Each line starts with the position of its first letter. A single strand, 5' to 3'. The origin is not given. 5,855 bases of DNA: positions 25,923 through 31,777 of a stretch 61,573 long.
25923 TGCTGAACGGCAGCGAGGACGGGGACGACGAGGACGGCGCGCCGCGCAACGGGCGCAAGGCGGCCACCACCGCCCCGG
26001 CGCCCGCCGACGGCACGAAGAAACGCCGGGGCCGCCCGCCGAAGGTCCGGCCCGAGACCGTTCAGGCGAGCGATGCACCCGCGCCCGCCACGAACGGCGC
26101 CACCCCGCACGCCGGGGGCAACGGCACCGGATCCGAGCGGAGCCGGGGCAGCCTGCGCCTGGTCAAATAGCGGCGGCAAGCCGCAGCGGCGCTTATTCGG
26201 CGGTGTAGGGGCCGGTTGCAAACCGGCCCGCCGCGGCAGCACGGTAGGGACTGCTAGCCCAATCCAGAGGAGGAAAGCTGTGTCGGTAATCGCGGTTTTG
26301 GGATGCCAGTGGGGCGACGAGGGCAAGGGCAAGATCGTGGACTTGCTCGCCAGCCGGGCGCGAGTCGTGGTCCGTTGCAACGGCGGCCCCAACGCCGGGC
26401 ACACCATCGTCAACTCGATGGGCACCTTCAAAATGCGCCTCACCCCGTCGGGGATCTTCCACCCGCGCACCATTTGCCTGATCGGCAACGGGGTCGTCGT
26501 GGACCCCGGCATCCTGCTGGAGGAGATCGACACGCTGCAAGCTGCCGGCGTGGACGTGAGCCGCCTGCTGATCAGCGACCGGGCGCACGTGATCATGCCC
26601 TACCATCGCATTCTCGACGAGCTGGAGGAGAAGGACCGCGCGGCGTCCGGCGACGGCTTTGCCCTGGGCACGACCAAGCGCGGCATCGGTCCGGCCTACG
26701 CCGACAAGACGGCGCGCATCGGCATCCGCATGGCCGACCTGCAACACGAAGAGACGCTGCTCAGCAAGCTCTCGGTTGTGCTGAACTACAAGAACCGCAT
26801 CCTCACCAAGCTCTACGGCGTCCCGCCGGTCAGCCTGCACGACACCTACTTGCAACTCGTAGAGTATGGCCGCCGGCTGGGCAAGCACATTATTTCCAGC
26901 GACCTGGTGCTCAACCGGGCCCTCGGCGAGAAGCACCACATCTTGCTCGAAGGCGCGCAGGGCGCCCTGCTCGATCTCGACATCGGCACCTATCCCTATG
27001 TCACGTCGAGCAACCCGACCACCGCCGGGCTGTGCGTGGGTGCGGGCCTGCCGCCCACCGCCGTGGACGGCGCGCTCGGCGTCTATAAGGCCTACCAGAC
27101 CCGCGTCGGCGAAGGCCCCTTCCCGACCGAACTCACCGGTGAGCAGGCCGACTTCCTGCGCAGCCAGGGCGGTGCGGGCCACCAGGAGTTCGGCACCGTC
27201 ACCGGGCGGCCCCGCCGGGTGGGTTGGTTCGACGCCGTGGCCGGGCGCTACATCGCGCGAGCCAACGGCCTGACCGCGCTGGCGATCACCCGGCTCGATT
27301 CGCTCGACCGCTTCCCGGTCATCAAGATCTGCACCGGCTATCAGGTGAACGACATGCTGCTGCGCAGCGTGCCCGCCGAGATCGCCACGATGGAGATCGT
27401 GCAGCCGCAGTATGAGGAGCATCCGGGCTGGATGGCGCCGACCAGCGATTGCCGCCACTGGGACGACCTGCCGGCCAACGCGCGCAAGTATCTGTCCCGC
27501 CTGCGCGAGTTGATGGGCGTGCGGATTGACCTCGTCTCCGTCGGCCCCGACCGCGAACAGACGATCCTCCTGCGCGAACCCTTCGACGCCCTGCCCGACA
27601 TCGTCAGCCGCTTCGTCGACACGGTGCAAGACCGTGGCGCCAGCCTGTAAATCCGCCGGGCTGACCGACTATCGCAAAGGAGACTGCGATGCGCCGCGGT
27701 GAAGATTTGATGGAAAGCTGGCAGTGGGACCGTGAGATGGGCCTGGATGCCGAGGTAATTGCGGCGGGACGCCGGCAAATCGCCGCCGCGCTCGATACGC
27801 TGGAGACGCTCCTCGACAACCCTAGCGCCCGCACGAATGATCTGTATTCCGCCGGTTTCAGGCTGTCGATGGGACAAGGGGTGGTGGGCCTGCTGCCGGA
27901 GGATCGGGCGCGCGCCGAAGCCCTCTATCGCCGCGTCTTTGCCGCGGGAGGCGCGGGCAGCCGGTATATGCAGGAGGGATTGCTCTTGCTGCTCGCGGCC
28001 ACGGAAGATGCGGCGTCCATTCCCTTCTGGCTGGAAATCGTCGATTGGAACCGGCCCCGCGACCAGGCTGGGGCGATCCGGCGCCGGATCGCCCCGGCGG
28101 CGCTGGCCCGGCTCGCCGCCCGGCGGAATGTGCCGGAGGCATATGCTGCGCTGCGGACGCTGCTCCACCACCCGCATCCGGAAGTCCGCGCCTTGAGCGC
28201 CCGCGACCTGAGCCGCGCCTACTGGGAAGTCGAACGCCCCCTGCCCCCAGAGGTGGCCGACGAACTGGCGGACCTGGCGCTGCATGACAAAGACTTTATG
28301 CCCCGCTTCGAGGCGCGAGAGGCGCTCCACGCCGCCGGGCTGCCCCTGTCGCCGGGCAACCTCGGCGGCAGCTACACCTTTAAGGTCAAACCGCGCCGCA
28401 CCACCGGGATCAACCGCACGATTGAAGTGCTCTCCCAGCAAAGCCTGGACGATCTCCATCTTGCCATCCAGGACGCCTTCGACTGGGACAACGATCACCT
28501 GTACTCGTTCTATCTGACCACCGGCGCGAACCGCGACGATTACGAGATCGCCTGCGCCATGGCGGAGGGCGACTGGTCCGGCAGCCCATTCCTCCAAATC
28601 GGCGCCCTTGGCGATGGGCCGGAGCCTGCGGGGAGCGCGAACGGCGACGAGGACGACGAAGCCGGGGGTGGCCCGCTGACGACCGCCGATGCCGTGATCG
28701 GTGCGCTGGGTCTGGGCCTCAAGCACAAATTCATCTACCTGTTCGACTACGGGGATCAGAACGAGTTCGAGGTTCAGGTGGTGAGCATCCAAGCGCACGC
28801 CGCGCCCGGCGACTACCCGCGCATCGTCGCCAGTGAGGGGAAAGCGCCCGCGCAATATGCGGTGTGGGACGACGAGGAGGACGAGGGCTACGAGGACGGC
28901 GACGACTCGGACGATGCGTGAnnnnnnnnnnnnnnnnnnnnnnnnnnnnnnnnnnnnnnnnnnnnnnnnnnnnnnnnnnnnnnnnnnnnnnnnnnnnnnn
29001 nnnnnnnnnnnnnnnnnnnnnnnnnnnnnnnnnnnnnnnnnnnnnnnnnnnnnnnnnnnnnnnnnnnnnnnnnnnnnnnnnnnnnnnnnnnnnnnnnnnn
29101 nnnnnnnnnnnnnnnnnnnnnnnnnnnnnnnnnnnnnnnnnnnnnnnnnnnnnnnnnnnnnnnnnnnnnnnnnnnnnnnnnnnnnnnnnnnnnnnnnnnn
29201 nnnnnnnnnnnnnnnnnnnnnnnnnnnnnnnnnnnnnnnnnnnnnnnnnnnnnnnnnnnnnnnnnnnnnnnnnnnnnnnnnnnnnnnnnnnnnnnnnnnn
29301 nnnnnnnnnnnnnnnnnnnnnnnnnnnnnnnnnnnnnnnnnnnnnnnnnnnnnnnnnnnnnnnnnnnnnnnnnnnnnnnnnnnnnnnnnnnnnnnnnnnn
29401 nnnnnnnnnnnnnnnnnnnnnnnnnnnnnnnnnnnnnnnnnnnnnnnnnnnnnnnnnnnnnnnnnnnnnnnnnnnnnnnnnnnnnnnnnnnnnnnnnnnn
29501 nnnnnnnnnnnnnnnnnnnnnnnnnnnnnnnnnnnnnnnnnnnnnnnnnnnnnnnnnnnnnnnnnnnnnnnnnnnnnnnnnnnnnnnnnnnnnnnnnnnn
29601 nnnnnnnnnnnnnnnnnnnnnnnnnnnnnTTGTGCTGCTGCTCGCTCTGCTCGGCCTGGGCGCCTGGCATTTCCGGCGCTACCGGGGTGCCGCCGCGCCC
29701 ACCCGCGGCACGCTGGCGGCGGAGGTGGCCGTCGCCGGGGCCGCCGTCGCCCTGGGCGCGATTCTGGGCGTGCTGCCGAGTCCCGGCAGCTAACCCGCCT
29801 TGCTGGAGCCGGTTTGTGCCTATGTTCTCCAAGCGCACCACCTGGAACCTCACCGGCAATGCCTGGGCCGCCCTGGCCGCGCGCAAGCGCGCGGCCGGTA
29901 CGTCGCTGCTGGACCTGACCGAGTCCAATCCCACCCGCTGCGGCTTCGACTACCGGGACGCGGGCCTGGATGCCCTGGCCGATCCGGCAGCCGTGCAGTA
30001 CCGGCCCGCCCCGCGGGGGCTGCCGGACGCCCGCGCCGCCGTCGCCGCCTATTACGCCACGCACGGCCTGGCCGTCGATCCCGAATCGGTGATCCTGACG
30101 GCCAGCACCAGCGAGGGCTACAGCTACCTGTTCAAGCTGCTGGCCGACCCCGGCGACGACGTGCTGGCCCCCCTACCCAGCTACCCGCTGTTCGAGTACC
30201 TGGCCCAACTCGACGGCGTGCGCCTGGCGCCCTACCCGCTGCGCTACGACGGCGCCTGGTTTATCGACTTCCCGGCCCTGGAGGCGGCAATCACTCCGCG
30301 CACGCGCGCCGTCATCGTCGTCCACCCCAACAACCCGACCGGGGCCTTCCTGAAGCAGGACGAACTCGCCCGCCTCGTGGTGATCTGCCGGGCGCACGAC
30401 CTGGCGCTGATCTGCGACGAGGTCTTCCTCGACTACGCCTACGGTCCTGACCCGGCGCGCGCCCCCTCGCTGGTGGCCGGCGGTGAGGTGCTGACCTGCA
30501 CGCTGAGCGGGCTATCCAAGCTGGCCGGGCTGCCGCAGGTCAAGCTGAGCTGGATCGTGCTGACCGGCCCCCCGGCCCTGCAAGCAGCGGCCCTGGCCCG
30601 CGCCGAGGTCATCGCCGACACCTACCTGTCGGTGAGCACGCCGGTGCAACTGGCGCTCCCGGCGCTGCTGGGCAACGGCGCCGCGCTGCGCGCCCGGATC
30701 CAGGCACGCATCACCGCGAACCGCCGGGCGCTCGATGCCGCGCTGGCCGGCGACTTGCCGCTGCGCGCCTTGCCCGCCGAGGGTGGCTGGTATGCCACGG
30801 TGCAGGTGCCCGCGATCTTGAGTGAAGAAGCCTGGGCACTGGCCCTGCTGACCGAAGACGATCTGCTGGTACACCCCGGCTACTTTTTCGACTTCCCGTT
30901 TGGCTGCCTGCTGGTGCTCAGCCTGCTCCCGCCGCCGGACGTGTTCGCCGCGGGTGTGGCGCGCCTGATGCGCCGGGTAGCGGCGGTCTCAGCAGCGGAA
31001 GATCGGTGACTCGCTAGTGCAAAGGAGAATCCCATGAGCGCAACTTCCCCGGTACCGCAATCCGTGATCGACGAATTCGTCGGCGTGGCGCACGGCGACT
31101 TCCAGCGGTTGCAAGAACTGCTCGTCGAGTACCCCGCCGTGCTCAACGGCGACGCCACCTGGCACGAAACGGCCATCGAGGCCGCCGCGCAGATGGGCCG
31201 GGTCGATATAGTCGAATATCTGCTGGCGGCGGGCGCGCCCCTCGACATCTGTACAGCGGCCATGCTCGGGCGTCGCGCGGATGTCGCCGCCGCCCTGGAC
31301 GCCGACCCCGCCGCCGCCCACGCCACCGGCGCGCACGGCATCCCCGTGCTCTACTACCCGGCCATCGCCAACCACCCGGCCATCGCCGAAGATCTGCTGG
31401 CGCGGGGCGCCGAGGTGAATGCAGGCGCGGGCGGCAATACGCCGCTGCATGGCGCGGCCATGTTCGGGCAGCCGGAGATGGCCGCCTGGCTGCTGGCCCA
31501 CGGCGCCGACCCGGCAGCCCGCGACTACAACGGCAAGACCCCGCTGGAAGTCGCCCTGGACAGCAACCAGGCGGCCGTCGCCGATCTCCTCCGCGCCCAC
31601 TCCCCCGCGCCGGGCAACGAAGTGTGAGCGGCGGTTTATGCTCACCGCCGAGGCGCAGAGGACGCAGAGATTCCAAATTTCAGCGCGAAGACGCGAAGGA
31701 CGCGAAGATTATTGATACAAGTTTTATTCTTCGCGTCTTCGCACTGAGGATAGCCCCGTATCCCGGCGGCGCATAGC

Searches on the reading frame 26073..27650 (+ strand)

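Call 89: search_protein_families(library=pfam, proteins=[window:26073-27650:+], max_evalue=0.001)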
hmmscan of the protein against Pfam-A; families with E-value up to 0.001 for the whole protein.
window:26073-27650:+ (525 aa): 1 family
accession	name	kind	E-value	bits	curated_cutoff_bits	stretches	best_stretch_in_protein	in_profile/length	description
PF00709.27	Adenylsucc_synt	-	2.4e-166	554.1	27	1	74-498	1-416/416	Adenylosuccinate synthetase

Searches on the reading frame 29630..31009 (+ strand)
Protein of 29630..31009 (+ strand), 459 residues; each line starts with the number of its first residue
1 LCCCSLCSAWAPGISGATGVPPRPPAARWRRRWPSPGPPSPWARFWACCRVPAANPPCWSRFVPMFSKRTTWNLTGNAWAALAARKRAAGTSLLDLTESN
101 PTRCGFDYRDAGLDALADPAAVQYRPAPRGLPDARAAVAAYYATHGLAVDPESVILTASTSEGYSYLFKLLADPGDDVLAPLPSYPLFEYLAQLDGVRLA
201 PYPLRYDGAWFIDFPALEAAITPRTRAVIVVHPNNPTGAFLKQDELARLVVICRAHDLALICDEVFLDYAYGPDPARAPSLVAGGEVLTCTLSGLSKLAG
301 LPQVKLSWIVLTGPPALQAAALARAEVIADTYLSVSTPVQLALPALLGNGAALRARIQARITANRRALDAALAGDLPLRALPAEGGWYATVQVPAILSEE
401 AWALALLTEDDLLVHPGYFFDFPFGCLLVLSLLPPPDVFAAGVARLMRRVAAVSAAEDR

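Call 8: search_protein_families(library=pfam, proteins=[window:29630-31009:+], max_evalue=0.01)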
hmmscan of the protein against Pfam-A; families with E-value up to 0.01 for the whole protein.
window:29630-31009:+ (459 aa): 3 families
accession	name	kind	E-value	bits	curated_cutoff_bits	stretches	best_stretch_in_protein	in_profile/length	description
PF00155.27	Aminotran_1_2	-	9.1e-39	134.1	19.7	1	121-422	35-338/361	Aminotransferase class I and II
PF01041.23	DegT_DnrJ_EryC1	-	0.00057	19.7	19.8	1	200-263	87-145/360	DegT/DnrJ/EryC1/StrS aminotransferase family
PF00266.25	Aminotran_5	-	0.0016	17.9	21.5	1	189-264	106-176/371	Aminotransferase class-V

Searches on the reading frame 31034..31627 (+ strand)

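Call 89: search_protein_families(library=pfam, proteins=[window:31034-31627:+], max_evalue=0.001)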
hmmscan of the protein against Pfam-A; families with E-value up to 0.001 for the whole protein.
window:31034-31627:+ (197 aa): 5 families
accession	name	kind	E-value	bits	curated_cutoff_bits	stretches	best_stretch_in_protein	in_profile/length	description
PF12796.13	Ank_2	-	1.9e-24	86.5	27.3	2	110-188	5-81/90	Ankyrin repeats (3 copies)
PF00023.36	Ank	-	1.3e-19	69.6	21.1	2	134-164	2-32/33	Ankyrin repeat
PF13637.12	Ank_4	-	7e-16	58.4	22.7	2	141-186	4-49/50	Ankyrin repeats (many copies)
PF13606.12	Ank_3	-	5.3e-15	54.3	22.3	1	134-161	2-29/30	Ankyrin repeat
PF13857.12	Ank_5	-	1.5e-12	48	27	1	121-174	1-56/56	Ankyrin repeats (many copies)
